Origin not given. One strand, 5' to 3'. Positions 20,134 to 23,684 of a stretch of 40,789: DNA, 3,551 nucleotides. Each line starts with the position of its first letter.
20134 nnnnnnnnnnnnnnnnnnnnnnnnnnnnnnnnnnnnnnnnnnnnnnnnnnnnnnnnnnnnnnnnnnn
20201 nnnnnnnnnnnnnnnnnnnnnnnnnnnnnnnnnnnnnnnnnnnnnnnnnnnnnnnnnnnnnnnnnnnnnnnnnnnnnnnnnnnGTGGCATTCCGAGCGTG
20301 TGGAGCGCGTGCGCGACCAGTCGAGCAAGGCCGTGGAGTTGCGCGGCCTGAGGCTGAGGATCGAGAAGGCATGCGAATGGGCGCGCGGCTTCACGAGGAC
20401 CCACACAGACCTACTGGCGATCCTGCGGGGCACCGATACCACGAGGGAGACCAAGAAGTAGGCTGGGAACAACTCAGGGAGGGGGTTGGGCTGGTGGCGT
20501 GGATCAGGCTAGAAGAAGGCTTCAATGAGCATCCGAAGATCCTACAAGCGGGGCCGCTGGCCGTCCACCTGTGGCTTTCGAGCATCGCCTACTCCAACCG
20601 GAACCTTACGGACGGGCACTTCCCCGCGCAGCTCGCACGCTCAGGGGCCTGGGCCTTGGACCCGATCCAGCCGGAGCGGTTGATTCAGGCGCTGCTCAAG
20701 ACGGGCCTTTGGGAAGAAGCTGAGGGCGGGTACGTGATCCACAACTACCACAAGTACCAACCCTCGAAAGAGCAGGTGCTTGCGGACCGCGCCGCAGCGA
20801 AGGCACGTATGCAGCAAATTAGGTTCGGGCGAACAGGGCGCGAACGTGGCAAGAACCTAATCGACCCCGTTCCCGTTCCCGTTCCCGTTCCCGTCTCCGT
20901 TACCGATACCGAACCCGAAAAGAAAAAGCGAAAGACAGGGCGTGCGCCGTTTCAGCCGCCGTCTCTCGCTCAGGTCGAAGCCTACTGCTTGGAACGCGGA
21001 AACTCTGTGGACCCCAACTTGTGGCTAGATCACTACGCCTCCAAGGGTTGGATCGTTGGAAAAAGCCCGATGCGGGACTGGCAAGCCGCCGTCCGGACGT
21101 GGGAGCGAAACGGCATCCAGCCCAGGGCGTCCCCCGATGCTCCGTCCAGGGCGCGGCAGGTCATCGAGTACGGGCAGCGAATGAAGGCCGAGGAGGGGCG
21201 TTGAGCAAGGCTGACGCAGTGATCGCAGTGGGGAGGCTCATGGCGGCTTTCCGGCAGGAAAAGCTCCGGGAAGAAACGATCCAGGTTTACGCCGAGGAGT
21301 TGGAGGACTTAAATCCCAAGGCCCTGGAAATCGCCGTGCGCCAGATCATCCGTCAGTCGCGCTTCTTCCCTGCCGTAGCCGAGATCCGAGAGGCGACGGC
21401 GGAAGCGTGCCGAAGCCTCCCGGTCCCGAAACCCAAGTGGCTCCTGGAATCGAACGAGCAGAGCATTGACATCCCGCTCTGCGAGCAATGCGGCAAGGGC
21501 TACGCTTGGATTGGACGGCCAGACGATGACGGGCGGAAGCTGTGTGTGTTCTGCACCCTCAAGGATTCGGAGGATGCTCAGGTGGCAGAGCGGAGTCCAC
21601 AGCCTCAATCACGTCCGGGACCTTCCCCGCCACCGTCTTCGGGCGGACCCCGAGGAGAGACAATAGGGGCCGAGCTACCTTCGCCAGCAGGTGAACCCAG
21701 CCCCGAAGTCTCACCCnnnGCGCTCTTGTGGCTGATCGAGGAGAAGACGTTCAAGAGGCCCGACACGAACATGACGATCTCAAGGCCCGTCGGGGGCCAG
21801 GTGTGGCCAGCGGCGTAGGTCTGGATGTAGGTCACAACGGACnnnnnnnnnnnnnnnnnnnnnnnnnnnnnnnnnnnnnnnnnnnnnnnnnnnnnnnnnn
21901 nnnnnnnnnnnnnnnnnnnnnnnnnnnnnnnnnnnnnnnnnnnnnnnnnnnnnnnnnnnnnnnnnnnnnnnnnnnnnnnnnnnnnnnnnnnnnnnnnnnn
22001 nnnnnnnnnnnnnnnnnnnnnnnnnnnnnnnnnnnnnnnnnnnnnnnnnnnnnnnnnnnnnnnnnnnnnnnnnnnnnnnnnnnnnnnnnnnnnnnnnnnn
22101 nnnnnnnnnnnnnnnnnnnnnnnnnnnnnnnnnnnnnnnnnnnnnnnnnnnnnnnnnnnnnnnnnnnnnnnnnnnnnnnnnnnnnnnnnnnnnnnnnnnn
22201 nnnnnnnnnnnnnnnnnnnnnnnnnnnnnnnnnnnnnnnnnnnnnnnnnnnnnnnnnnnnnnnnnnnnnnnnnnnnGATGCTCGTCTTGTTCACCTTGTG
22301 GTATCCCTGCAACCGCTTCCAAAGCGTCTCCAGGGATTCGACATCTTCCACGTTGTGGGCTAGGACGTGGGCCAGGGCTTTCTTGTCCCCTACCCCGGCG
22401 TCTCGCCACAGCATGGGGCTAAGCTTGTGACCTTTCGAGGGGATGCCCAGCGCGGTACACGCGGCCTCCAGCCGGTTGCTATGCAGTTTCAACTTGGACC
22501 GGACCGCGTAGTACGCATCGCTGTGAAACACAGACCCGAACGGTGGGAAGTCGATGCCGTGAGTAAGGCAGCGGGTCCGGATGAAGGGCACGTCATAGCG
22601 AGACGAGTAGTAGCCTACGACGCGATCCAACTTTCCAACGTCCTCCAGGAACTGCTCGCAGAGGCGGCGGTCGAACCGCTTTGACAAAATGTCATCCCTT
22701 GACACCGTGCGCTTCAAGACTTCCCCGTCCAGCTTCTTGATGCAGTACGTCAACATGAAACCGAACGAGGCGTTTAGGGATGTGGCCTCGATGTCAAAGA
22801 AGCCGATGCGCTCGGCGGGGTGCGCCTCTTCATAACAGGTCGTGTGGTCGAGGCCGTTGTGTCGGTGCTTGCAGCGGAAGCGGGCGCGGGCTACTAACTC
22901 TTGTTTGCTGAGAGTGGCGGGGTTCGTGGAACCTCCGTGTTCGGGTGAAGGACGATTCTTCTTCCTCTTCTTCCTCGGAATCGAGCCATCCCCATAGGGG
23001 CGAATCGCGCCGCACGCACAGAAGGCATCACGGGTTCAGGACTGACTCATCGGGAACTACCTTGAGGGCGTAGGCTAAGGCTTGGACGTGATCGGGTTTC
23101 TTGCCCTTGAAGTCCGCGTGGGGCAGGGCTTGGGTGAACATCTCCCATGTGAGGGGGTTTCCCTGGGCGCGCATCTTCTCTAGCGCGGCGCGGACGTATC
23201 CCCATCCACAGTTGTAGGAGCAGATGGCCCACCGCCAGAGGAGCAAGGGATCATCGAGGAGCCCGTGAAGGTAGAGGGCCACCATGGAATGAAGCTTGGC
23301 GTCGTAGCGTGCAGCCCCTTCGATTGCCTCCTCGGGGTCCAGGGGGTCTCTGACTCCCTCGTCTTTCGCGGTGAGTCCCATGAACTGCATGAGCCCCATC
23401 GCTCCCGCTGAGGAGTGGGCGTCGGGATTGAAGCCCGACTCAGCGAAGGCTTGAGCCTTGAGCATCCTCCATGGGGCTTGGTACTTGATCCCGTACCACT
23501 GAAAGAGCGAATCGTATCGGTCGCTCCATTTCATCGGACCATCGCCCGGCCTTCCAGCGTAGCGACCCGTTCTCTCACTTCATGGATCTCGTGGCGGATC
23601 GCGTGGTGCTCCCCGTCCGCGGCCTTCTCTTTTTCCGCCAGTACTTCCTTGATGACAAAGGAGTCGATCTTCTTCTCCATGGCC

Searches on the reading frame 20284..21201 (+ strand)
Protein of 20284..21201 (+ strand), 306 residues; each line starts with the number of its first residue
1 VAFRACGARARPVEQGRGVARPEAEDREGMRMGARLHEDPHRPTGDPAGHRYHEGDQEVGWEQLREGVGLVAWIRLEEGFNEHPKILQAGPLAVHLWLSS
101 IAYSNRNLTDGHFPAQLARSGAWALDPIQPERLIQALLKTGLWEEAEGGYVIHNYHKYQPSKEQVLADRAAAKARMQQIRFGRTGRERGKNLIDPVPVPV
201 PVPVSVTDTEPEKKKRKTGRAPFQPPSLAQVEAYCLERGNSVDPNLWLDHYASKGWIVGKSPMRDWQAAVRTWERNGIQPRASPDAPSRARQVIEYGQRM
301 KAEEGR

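Call 35: search_protein_families(library=pfam, proteins=[window:20284-21201:+], max_evalue=0.01)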
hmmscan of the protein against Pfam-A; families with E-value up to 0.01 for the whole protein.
window:20284-21201:+ (306 aa): 0 families

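Call 77: search_protein_families(library=phrogs, proteins=[window:20284-21201:+], max_evalue=0.001)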
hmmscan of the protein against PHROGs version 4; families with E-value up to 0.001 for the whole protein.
window:20284-21201:+ (306 aa): 7 families
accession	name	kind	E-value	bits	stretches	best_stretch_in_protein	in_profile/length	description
phrog_2447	-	DNA, RNA and nucleotide metabolism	2.2e-31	111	1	72-194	4-123/295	replication initiation protein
phrog_15768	-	unknown function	3.7e-20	73.9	1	204-280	110-187/228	-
phrog_3926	-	DNA, RNA and nucleotide metabolism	2.4e-19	71.2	1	72-174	5-103/312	replication initiation protein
phrog_1882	-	unknown function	7.6e-14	53.2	1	73-216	3-129/259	-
phrog_30000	-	unknown function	7.3e-10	39.9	1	72-187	2-122/334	-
phrog_9474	-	DNA, RNA and nucleotide metabolism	6.4e-09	36.7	1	71-180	1-116/288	replication initiation protein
phrog_28809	-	unknown function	6.9e-08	33.5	1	209-276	112-183/211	-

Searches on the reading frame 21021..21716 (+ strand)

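Call 35: search_protein_families(library=pfam, proteins=[window:21021-21716:+], max_evalue=0.01)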
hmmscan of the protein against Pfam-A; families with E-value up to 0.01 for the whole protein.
window:21021-21716:+ (232 aa): 0 families

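Call 77: search_protein_families(library=phrogs, proteins=[window:21021-21716:+], max_evalue=0.001)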
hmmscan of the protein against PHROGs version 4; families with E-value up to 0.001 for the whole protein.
window:21021-21716:+ (232 aa): 1 family
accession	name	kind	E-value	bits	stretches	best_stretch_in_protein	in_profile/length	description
phrog_9804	-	unknown function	1.3e-09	39.1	1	76-131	22-77/214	-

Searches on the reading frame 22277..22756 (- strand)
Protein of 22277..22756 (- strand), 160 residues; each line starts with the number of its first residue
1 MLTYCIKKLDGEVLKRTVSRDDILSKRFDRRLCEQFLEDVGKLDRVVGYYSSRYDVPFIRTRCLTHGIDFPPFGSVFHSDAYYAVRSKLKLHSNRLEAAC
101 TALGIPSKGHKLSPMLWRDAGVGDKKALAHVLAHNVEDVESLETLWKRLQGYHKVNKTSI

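Call 36: search_protein_families(library=pfam, proteins=[window:22277-22756:-], max_evalue=0.01)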
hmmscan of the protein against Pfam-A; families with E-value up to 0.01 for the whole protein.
window:22277-22756:- (160 aa): 2 families
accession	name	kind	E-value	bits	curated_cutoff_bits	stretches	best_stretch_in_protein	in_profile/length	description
PF13482.12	RNase_H_2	-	8.8e-12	45.7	22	1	27-149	42-164/165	RNase_H superfamily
PF10108.15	DNA_pol_B_exo2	-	0.00091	19.4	24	1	29-73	37-82/213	Predicted 3'-5' exonuclease related to the exonuclease domain of PolB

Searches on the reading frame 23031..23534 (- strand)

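Call 36: search_protein_families(library=pfam, proteins=[window:23031-23534:-], max_evalue=0.01)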
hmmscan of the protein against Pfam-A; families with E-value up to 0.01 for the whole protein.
window:23031-23534:- (168 aa): 1 family
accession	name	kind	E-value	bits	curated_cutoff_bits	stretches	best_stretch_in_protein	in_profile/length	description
PF01464.25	SLT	-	1.6e-18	66.8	21.3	1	11-124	3-111/117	Transglycosylase SLT domain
